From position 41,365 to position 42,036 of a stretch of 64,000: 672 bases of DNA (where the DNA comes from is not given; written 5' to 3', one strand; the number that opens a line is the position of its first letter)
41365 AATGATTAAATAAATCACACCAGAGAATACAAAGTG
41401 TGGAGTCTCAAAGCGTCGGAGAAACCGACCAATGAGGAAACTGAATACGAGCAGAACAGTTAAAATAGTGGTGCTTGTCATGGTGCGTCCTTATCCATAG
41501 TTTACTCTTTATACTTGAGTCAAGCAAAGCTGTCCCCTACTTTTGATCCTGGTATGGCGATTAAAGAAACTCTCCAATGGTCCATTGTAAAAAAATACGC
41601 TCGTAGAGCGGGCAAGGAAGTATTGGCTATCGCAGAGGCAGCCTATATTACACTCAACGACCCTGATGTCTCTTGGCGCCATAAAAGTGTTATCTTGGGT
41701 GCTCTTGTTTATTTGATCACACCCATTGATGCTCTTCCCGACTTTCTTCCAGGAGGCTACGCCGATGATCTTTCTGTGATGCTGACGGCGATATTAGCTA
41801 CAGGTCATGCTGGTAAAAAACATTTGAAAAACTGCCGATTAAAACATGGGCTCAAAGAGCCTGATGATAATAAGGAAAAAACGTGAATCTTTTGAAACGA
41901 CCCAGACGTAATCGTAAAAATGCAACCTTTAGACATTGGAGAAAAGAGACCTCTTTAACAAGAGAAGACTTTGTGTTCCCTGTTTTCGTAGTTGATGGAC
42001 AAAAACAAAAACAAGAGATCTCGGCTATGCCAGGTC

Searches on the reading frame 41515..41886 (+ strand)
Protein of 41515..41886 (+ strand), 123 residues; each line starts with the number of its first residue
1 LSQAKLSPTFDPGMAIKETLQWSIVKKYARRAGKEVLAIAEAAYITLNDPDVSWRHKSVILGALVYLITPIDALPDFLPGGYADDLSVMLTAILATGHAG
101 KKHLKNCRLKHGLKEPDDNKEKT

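Call 28: search_protein_families(library=pfam, proteins=[window:41515-41886:+], max_evalue=1)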
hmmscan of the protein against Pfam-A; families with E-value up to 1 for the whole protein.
window:41515-41886:+ (123 aa): 1 family
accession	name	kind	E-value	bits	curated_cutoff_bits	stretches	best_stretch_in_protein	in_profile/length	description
PF06803.17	DUF1232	-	3.2e-11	43.2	23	1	57-89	2-35/37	Protein of unknown function (DUF1232)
